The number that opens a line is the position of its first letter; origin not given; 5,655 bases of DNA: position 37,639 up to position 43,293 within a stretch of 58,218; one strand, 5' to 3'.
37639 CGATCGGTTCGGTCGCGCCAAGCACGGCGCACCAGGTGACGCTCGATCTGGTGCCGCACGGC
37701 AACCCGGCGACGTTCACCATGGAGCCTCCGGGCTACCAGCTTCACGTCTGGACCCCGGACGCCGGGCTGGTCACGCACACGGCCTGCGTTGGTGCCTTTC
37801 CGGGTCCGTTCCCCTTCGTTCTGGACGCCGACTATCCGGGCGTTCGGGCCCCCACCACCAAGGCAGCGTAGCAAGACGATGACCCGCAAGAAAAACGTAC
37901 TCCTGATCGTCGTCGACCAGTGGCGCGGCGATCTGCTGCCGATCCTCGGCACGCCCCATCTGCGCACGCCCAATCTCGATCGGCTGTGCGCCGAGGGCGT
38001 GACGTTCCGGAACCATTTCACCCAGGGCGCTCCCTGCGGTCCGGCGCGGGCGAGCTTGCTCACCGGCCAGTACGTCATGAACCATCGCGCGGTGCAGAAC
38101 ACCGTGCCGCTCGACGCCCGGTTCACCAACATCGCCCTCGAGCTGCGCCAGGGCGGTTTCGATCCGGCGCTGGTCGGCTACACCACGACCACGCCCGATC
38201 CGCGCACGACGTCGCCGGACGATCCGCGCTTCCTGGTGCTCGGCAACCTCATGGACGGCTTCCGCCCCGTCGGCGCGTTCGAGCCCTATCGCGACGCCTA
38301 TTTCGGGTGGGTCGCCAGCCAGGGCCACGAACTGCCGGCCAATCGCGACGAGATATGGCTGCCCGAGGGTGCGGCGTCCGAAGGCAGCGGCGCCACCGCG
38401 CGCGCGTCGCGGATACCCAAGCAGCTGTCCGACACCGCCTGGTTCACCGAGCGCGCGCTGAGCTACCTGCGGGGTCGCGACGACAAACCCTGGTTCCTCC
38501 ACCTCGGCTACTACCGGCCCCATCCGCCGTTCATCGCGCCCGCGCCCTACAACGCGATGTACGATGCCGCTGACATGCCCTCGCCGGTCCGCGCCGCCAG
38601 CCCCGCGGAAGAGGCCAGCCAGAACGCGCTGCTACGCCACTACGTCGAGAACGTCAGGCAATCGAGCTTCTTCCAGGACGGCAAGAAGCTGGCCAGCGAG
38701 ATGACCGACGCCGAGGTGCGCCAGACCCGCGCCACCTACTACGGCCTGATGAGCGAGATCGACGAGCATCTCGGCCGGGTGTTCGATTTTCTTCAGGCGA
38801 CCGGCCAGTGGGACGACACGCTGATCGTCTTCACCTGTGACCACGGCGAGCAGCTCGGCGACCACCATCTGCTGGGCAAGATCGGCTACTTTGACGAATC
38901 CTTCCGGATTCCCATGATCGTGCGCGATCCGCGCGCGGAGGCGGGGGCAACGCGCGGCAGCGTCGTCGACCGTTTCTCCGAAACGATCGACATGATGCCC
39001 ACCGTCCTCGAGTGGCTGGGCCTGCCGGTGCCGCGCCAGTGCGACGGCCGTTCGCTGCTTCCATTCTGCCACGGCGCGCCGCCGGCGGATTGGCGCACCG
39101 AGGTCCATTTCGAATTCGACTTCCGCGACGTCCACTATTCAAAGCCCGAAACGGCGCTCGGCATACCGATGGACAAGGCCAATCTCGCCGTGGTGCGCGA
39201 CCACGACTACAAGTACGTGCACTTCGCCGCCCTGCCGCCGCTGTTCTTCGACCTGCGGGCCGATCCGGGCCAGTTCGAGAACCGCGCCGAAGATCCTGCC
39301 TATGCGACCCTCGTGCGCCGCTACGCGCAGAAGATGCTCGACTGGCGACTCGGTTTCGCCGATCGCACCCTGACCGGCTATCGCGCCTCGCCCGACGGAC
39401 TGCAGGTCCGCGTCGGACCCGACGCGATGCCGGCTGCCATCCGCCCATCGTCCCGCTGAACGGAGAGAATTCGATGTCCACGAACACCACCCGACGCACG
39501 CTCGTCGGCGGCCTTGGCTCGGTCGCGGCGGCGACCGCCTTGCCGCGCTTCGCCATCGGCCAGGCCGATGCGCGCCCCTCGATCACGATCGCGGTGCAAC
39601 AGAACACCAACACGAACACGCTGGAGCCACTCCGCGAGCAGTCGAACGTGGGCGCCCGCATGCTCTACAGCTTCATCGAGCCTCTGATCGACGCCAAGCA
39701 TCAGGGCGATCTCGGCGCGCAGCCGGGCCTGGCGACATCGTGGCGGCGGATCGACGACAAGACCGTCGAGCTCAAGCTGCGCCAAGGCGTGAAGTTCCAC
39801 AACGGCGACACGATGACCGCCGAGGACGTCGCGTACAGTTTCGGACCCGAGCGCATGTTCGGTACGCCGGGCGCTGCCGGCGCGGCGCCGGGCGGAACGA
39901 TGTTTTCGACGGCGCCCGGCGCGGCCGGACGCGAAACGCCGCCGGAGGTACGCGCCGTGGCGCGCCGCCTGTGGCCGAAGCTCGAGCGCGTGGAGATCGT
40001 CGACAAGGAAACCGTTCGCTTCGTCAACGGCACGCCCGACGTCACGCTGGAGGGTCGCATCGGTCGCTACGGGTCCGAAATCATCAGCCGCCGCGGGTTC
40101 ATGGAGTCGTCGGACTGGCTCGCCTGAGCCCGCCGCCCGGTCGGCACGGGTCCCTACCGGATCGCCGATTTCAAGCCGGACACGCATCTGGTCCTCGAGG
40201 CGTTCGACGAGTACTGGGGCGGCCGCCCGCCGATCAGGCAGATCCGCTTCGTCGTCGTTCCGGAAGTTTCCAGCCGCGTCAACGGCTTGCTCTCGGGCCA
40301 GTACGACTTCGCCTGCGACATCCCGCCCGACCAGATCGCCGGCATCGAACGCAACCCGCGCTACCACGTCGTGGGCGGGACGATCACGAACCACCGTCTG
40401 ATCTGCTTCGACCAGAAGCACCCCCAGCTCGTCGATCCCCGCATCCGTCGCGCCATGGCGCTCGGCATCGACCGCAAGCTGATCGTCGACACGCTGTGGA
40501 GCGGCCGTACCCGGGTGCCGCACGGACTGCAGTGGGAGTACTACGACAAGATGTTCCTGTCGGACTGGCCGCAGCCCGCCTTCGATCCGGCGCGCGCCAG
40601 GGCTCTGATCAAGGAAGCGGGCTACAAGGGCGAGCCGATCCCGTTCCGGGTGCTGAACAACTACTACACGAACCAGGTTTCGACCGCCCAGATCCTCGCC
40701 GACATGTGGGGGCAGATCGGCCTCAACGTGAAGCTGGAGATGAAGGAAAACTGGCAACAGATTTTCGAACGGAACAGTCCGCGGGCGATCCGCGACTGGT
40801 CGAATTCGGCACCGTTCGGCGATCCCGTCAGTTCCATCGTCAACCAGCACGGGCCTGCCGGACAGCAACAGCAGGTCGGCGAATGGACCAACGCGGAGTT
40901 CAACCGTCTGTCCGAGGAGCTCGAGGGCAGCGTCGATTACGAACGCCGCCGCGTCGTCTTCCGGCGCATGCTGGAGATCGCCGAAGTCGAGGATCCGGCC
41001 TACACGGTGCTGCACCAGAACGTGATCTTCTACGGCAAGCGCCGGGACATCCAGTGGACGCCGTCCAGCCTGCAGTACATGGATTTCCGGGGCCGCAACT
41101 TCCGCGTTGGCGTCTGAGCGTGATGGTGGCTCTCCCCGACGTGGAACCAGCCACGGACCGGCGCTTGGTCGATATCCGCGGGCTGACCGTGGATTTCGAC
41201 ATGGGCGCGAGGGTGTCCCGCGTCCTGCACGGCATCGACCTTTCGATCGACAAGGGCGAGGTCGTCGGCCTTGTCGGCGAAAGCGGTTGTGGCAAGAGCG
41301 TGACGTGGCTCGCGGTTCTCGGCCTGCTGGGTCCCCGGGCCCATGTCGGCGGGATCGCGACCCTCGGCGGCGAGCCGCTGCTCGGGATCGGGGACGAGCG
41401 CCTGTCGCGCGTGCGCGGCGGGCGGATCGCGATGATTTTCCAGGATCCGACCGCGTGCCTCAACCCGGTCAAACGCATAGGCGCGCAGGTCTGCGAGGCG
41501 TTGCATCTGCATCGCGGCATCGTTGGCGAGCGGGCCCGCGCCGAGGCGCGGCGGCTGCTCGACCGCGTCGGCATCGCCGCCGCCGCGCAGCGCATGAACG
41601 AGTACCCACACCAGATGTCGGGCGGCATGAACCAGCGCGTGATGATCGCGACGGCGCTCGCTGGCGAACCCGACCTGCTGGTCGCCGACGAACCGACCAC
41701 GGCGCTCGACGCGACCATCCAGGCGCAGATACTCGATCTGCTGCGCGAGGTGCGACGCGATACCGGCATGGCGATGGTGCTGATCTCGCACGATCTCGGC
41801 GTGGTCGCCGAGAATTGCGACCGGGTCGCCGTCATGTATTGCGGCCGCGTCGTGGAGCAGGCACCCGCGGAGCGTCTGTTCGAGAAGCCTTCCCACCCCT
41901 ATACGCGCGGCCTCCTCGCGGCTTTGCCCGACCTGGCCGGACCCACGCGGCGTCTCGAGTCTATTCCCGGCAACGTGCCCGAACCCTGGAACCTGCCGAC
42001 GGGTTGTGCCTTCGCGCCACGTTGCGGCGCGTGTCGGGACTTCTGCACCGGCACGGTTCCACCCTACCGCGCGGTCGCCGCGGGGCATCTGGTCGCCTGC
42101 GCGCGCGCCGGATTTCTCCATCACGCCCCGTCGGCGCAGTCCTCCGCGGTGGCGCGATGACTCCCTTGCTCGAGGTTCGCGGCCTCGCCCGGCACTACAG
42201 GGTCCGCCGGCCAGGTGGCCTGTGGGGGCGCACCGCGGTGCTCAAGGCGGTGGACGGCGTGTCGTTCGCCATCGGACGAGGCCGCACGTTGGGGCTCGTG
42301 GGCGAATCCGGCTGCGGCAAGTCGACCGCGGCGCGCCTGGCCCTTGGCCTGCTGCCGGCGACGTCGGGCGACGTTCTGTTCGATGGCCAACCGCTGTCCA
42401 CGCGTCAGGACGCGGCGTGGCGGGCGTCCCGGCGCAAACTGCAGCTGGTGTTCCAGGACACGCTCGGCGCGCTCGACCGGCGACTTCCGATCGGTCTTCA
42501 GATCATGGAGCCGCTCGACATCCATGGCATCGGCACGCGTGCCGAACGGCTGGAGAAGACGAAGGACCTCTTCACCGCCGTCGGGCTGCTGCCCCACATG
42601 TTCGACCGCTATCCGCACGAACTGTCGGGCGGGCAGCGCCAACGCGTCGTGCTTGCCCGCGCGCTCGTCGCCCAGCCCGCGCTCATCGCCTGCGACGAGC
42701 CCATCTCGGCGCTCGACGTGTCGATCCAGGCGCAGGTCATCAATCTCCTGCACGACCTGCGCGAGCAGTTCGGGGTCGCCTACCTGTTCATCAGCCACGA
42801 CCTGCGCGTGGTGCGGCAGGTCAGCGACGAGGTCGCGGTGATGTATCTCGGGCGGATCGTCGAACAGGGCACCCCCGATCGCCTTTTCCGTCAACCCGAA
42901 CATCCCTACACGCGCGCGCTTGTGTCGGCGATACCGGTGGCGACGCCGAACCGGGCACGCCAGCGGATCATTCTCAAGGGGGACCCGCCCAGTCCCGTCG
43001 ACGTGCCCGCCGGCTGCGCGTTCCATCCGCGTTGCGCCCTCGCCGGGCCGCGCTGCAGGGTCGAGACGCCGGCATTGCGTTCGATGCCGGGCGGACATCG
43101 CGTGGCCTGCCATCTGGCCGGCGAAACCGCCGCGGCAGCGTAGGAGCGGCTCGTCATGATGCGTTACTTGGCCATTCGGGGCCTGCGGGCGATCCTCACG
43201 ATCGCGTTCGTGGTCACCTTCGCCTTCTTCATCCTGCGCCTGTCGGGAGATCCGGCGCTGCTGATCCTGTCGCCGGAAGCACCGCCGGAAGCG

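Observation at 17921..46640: ~29 kb organophosphorus supercluster: three to four importers, two ester hydrolases and C-P lyase in one island-borne block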

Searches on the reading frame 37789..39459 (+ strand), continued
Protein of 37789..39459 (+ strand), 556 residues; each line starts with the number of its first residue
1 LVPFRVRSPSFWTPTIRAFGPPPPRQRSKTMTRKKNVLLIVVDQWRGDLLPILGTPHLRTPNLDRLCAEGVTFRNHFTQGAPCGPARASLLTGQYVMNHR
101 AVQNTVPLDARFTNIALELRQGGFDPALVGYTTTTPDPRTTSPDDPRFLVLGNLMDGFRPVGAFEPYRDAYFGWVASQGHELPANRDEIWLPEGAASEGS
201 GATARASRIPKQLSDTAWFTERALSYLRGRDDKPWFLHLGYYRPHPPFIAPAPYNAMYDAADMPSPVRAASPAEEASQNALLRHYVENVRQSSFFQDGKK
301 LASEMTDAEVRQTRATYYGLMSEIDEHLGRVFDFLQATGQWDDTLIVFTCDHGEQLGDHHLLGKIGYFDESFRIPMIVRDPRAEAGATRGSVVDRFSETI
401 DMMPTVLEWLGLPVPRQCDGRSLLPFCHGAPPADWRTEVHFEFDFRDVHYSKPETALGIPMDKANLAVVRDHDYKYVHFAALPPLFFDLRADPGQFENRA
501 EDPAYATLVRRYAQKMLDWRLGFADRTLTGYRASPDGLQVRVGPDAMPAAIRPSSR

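Call 83: search_protein_families(library=pfam, proteins=[L017:18599-20029:+, L047:15735-16760:-, L047:3608-4297:+, L050:1178-2506:+, L050:2584-3471:+, L050:3468-4445:+, L017:8374-9288:+, L017:9257-9907:+, L070:11519-12745:-, L034:17999-19219:+], max_evalue=0.0001)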
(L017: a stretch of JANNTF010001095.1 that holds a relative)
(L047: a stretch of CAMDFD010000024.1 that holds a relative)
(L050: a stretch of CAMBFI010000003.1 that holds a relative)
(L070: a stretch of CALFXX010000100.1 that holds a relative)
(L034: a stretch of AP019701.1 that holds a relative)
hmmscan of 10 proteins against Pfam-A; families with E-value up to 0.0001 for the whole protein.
L017:18599-20029:+ (476 aa): 1 family
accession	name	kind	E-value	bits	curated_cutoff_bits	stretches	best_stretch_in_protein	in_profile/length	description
PF01663.27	Phosphodiest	-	2.6e-33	116.5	23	1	6-272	2-241/342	Type I phosphodiesterase / nucleotide pyrophosphatase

L047:15735-16760:- (341 aa): 4 families
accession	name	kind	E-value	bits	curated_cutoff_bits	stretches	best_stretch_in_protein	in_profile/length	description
PF13343.11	SBP_bac_6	-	1.2e-43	149.8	24.6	1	81-323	2-240/245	Bacterial extracellular solute-binding protein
PF13416.11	SBP_bac_8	-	1.4e-21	78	27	1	49-301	3-267/279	Bacterial extracellular solute-binding protein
PF13531.11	SBP_bac_11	-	2.8e-15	57.2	25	1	52-290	20-224/227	Bacterial extracellular solute-binding protein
PF01547.30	SBP_bac_1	-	1.8e-11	45.1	26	1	53-285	19-307/307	Bacterial extracellular solute-binding protein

L047:3608-4297:+ (229 aa): 2 families
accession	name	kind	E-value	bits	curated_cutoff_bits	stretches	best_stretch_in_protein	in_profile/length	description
PF13609.12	Porin_4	-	4.7e-19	69.8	27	1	1-228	89-291/310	Gram-negative porin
PF00267.27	Porin_1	-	7.5e-08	32.6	23.7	1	2-157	75-236/337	Gram-negative porin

L050:1178-2506:+ (442 aa): 3 families
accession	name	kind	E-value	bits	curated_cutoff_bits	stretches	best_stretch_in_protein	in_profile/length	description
PF13458.12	Peripla_BP_6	-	2.4e-109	366.6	31.7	1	70-405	2-339/343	Periplasmic binding protein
PF13433.12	Peripla_BP_5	-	1.2e-14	54.6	27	1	202-392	130-321/363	Periplasmic binding protein domain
PF01094.35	ANF_receptor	-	4.5e-08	33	25.4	1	92-286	4-203/353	Receptor family ligand binding region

L050:2584-3471:+ (295 aa): 1 family
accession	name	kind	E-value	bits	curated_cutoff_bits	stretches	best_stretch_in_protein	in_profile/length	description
PF02653.21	BPD_transp_2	-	1.6e-37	129.6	26.8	1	17-283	3-269/269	Branched-chain amino acid transport system / permease component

L050:3468-4445:+ (325 aa): 1 family
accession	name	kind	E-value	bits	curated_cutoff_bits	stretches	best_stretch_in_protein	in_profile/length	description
PF02653.21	BPD_transp_2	-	3.5e-39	135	26.8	1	27-300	5-265/269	Branched-chain amino acid transport system / permease component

L017:8374-9288:+ (304 aa): 2 families
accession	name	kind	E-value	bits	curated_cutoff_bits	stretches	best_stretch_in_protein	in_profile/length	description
PF00149.33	Metallophos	-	5.1e-09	37.3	21.5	1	30-227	3-191/191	Calcineurin-like phosphoesterase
PF12850.12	Metallophos_2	-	1.8e-06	28.5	27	1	30-238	3-130/154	Calcineurin-like phosphoesterase superfamily domain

L017:9257-9907:+ (216 aa): 1 family
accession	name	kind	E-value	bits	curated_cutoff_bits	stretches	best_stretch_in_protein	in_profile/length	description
PF00300.27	His_Phos_1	-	2.8e-24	86.3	21.7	1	42-186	2-158/194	Histidine phosphatase superfamily (branch 1)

L070:11519-12745:- (408 aa): 6 families
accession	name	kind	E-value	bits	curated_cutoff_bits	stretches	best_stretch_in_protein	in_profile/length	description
PF13692.12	Glyco_trans_1_4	-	2.4e-30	106.1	27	1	222-357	2-142/142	Glycosyl transferases group 1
PF00534.26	Glycos_transf_1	-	6.2e-30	104.4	26.4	1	209-370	3-171/172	Glycosyl transferases group 1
PF13439.12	Glyco_transf_4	-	1.3e-25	90.8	28.5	1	32-200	1-169/170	Glycosyltransferase Family 4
PF13579.12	Glyco_trans_4_4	-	1.6e-18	68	29.7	1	33-196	1-158/158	Glycosyl transferase 4-like domain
PF20706.3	GT4-conflict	-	9.9e-09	35.1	26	1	214-343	193-329/385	Family 4 Glycosyltransferase in conflict systems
PF13477.12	Glyco_trans_4_2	-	1e-07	32.6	23.4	1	37-133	12-101/139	Glycosyl transferase 4-like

L034:17999-19219:+ (406 aa): 1 family
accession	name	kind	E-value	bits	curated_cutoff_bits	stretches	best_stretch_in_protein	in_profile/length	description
PF07690.21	MFS_1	-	4.8e-35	121.5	33.4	2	14-364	2-347/347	Major Facilitator Superfamily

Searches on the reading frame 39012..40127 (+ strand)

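Call 5: search_protein_families(library=pfam, proteins=[window:39012-40127:+])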
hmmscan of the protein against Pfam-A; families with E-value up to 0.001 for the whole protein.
window:39012-40127:+ (371 aa): 1 family
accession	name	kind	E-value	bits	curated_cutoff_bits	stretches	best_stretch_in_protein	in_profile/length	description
PF00496.27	SBP_bac_5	-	2.9e-17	63.3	32.4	1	237-356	3-97/368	Bacterial extracellular solute-binding proteins, family 5 Middle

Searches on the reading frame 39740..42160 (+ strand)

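Call 5: search_protein_families(library=pfam, proteins=[window:39740-42160:+])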
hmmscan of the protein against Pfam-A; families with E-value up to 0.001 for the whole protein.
window:39740-42160:+ (806 aa): 2 families
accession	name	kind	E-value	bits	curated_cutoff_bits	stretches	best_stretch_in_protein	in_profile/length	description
PF00005.33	ABC_tran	-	4.5e-25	89.3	25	1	496-654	1-137/137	ABC transporter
PF08352.17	oligo_HPY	-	4.8e-20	72.2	27.1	1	705-769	1-65/65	Oligopeptide/dipeptide transporter, C-terminal region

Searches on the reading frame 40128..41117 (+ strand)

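Call 10: search_protein_families(library=ncbifam, proteins=[window:40128-41117:+])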
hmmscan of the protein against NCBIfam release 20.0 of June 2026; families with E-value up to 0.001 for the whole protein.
window:40128-41117:+ (329 aa): 11 families
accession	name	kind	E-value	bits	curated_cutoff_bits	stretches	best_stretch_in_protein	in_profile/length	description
NF045468.1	Opp5A_nikA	equivalog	1.8e-33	115.8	600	1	2-317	156-479/488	nickel ABC transporter substrate-binding protein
NF045467.1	Opp4A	equivalog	1.5e-20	73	650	1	3-207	206-437/556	oligopeptide ABC transporter substrate-binding protein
NF043070.1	DppA_dipep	equivalog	3.1e-19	68.9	1005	1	4-300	207-509/535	dipeptide ABC transporter periplasmic-binding protein DppA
NF011942.0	PRK15413.1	equivalog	3.5e-17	62.3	594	1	3-204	181-381/512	glutathione ABC transporter substrate-binding protein GsiB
NF011689.0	PRK15109.1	equivalog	3.6e-17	62.2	560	1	2-273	210-486/547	ABC transporter substrate-binding protein SapA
TIGR02294.1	nickel_nikA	equivalog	1e-16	60.5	393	1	2-168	160-329/501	nickel ABC transporter substrate-binding protein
TIGR04028.1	SBP_KPN_01854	hypoth_equivalog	7.1e-16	57.8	468.5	1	3-173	161-338/509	TIGR04028 family ABC transporter substrate-binding protein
NF007287.0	PRK09755.1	equivalog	5.9e-11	41.9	1098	1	38-300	241-506/535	ABC transporter substrate-binding protein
NF047575.1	opine_bind_CntA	exception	3.7e-10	39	800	1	6-168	192-362/535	staphylopine-dependent metal ABC transporter substrate-binding lipoprotein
NF011684.0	PRK15104.1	equivalog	1.5e-09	37.1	947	1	5-214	212-428/543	oligopeptide ABC transporter substrate-binding protein OppA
NF010149.0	PRK13626.1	equivalog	7.2e-06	24.9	476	1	1-53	262-313/552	HTH-type transcriptional regulator SgrR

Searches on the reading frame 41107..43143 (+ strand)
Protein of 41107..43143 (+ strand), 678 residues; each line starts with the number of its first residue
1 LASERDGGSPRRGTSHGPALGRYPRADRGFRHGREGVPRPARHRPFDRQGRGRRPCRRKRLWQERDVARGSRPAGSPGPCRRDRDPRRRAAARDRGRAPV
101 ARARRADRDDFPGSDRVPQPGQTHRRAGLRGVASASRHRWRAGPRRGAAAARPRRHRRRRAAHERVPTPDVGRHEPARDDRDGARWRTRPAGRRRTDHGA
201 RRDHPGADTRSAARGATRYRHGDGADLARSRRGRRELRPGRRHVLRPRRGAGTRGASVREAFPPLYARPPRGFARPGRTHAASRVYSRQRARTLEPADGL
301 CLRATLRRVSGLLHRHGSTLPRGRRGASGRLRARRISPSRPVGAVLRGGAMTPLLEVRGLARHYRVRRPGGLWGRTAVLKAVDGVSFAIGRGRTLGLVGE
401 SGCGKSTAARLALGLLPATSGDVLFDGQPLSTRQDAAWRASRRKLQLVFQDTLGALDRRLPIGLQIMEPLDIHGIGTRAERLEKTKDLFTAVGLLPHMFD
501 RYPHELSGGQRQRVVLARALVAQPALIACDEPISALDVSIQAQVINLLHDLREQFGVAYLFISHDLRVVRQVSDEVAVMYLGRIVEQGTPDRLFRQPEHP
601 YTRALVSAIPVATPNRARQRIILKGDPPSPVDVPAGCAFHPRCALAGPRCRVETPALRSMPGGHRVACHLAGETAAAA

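Call 5: search_protein_families(library=pfam, proteins=[window:41107-43143:+])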
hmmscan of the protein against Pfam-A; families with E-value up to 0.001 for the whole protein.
window:41107-43143:+ (678 aa): 2 families
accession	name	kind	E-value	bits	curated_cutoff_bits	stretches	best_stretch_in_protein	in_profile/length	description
PF00005.33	ABC_tran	-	2.7e-27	96.5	25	1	383-533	2-136/137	ABC transporter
PF08352.17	oligo_HPY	-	5.3e-18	65.6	27.1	1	585-650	1-65/65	Oligopeptide/dipeptide transporter, C-terminal region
